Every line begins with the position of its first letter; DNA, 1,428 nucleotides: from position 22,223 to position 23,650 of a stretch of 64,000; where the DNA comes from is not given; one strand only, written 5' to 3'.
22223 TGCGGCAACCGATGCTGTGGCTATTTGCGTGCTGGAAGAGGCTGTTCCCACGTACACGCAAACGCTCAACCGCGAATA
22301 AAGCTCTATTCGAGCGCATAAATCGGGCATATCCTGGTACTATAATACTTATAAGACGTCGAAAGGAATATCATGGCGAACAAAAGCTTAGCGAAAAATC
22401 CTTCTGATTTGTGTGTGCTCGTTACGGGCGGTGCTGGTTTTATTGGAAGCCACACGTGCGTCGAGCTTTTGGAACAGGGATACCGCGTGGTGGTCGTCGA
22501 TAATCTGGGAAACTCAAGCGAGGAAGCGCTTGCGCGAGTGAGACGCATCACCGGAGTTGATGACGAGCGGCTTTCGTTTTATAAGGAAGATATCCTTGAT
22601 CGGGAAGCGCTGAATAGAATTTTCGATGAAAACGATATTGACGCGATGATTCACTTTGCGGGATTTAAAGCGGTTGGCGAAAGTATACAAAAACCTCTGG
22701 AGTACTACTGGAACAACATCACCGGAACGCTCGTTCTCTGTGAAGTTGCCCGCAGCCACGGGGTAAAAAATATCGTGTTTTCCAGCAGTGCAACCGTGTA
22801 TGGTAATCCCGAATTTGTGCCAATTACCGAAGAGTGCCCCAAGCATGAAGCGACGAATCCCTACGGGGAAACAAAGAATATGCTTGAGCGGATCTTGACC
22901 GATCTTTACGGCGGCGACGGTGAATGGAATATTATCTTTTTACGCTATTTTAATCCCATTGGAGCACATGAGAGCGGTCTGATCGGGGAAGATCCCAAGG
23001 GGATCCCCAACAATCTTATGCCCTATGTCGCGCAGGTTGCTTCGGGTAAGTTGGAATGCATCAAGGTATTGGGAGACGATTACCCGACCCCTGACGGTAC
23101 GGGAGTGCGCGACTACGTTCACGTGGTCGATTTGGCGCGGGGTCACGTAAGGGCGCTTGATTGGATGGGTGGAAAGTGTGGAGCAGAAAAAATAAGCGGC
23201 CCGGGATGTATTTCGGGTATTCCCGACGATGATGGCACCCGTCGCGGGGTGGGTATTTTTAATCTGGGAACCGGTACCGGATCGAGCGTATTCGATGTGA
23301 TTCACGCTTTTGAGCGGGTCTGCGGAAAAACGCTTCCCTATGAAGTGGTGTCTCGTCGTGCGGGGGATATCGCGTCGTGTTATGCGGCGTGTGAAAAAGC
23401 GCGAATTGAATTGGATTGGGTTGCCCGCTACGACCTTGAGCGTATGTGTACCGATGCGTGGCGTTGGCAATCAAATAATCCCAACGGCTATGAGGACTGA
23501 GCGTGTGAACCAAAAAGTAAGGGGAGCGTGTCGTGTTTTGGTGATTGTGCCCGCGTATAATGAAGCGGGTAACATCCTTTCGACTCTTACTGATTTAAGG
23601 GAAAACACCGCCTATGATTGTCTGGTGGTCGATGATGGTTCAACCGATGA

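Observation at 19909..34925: Duplicated parts for lipid-carrier-dependent extracytoplasmic glycosylation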

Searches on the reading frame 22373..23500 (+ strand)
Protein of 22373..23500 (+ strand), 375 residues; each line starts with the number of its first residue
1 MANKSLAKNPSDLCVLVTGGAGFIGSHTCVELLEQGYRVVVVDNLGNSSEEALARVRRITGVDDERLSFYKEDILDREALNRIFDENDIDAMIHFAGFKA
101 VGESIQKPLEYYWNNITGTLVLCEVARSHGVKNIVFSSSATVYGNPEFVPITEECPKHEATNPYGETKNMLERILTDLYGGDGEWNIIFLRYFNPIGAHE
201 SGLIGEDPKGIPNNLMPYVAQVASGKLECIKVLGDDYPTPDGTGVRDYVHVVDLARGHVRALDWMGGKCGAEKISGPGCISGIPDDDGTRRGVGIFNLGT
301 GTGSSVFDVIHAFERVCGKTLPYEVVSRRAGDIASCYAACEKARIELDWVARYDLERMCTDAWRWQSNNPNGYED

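Call 5: search_protein_families(library=pfam, proteins=[window:22373-23500:+], max_evalue=0.01)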
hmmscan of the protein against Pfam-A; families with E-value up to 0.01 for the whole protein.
window:22373-23500:+ (375 aa): 9 families
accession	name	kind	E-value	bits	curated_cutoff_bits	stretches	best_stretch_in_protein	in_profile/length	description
PF01370.27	Epimerase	-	9.6e-57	192.6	20.9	1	15-264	1-227/240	NAD dependent epimerase/dehydratase family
PF16363.11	GDP_Man_Dehyd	-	5.8e-55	187.5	27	1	16-255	1-236/332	GDP-mannose 4,6 dehydratase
PF02719.21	Polysacc_synt_2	-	7.1e-16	58.7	20.2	1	15-140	1-129/293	Polysaccharide biosynthesis protein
PF01073.25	3Beta_HSD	-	8.6e-16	58.2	22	1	16-174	1-156/280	3-beta hydroxysteroid dehydrogenase/isomerase family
PF04321.23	RmlD_sub_bind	-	2e-10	40.7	27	1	15-175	3-136/287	RmlD substrate binding domain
PF00106.31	adh_short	-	3.7e-08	33.5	26.6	1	14-120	2-113/195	short chain dehydrogenase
PF08659.16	KR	-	8e-07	29.6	22.6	1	15-146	3-144/180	KR domain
PF07993.18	NAD_binding_4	-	3.8e-06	26.7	20.1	1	17-177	1-190/258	Male sterility protein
PF13460.12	NAD_binding_10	-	5.6e-05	23.5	27.2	1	19-176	1-132/184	NAD(P)H-binding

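Call 14: search_protein_families(library=ncbifam, proteins=[window:22373-23500:+], max_evalue=0.001)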
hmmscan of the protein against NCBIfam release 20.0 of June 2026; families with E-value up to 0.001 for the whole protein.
window:22373-23500:+ (375 aa): 56 families (the best 25 are shown)
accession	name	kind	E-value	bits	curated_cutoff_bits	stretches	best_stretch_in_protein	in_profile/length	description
NF007956.0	PRK10675.1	subfamily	7.9e-131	436.2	394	2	14-271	2-256/338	UDP-glucose 4-epimerase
TIGR01179.1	galE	equivalog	1.3e-129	431.8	262.3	2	15-268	2-248/332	UDP-glucose 4-epimerase GalE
TIGR01181.1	dTDP_gluc_dehyt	equivalog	3.2e-28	98.7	365.1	1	15-259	2-228/321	dTDP-glucose 4,6-dehydratase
TIGR04180.1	EDH_00030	hypoth_equivalog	3.6e-25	88.6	475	1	15-255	1-218/297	NAD-dependent 4,6-dehydratase LegB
TIGR02197.1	heptose_epim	equivalog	2.4e-24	86.1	274.6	1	15-263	1-231/316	ADP-glyceromanno-heptose 6-epimerase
NF007490.0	PRK10084.1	subfamily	6.6e-17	61.5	649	1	15-129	3-114/361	dTDP-glucose 4,6-dehydratase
NF007582.0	PRK10217.1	equivalog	1.9e-16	60.1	698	1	15-129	4-115/355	dTDP-glucose 4,6-dehydratase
NF011728.1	PRK15181.1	equivalog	3.4e-16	59.2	760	1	15-200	18-200/348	Vi polysaccharide biosynthesis UDP-N-acetylglucosaminuronic acid C-4 epimerase TviC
NF043036.1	ErythonDh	equivalog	2.4e-15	56.6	325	1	15-177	3-162/321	D-erythronate dehydrogenase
TIGR02622.1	CDP_4_6_dhtase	equivalog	6e-15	55.2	278.45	1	15-173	7-163/352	CDP-glucose 4,6-dehydratase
TIGR03466.1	HpnA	hypoth_equivalog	6.4e-14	51.6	367.65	1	14-199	2-174/327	hopanoid-associated sugar epimerase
NF042422.1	oxyalk_red_OleD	equivalog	6e-12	45.6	580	1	15-173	3-148/329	2-alkyl-3-oxoalkanoate reductase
NF042423.1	oxyalk_red_Shew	equivalog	1.1e-09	37.8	580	1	14-176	10-157/331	2-alkyl-3-oxoalkanoate reductase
TIGR03589.1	PseB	equivalog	1.6e-09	37.2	407.75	1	14-138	6-124/324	UDP-N-acetylglucosamine 4,6-dehydratase (inverting)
NF008360.0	PRK11150.1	equivalog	6.7e-09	35.4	452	1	15-200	2-175/310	ADP-glyceromanno-heptose 6-epimerase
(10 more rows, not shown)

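Call 52: search_solved_structures(query=window:22373-23500:+, max_evalue=1e-40, show_alignments=0)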
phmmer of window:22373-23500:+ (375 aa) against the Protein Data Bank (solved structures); distinct sequences matched with E-value up to 1e-40: 32.
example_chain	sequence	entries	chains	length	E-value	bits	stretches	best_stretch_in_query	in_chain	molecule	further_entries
3enk_A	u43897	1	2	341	3.5e-128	431.3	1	14-265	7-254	UDP-glucose 4-epimerase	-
1hzj_A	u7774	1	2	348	8.8e-124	416.8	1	15-271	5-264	UDP-GALACTOSE 4-EPIMERASE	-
9hi2_A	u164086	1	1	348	1.9e-123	415.7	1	14-271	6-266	UDP-glucose 4-epimerase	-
1i3k_A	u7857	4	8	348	2.2e-123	415.5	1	15-271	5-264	UDP-GLUCOSE 4-EPIMERASE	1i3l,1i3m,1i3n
9hi0_B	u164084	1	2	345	3e-123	415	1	15-373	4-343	UDP-glucose 4-epimerase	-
1ek5_A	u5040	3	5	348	3.1e-123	415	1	15-271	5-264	UDP-GALACTOSE 4-EPIMERASE | UDP-glucose 4-epimerase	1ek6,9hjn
9hi1_B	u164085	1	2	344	3.7e-123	414.7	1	15-271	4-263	UDP-glucose 4-epimerase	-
8wop_A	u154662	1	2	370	4.8e-123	414.3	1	14-374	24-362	UDP-glucose 4-epimerase 2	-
8wow_A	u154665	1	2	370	1.5e-122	412.7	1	14-374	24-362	UDP-glucose 4-epimerase 2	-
8wov_B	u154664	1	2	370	3e-122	411.7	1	14-374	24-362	UDP-glucose 4-epimerase 2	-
6k0i_A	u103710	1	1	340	3.4e-122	411.5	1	14-264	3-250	UDP-glucose 4-epimerase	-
6k0g_A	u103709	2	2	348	3.8e-122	411.4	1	14-264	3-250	UDP-glucose 4-epimerase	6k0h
7xpo_A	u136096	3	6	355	1.5e-121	409.4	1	14-262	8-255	UDP-glucose 4-epimerase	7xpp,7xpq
1lrk_A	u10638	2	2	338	1e-112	380.3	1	15-270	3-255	UDP-glucose 4-epimerase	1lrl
1z45_A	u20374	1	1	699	9.1e-112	377.2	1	11-374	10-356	GAL10 bifunctional protein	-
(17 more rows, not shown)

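Call 53: search_solved_structures(query=window:22373-23500:+, max_evalue=1e-123, show_alignments=2)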
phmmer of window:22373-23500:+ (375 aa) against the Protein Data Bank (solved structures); distinct sequences matched with E-value up to 1e-123: 2.
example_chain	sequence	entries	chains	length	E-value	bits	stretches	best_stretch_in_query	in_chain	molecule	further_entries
3enk_A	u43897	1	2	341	3.5e-128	431.3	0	14-265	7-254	UDP-glucose 4-epimerase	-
1hzj_A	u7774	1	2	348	8.8e-124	416.8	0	15-271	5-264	UDP-GALACTOSE 4-EPIMERASE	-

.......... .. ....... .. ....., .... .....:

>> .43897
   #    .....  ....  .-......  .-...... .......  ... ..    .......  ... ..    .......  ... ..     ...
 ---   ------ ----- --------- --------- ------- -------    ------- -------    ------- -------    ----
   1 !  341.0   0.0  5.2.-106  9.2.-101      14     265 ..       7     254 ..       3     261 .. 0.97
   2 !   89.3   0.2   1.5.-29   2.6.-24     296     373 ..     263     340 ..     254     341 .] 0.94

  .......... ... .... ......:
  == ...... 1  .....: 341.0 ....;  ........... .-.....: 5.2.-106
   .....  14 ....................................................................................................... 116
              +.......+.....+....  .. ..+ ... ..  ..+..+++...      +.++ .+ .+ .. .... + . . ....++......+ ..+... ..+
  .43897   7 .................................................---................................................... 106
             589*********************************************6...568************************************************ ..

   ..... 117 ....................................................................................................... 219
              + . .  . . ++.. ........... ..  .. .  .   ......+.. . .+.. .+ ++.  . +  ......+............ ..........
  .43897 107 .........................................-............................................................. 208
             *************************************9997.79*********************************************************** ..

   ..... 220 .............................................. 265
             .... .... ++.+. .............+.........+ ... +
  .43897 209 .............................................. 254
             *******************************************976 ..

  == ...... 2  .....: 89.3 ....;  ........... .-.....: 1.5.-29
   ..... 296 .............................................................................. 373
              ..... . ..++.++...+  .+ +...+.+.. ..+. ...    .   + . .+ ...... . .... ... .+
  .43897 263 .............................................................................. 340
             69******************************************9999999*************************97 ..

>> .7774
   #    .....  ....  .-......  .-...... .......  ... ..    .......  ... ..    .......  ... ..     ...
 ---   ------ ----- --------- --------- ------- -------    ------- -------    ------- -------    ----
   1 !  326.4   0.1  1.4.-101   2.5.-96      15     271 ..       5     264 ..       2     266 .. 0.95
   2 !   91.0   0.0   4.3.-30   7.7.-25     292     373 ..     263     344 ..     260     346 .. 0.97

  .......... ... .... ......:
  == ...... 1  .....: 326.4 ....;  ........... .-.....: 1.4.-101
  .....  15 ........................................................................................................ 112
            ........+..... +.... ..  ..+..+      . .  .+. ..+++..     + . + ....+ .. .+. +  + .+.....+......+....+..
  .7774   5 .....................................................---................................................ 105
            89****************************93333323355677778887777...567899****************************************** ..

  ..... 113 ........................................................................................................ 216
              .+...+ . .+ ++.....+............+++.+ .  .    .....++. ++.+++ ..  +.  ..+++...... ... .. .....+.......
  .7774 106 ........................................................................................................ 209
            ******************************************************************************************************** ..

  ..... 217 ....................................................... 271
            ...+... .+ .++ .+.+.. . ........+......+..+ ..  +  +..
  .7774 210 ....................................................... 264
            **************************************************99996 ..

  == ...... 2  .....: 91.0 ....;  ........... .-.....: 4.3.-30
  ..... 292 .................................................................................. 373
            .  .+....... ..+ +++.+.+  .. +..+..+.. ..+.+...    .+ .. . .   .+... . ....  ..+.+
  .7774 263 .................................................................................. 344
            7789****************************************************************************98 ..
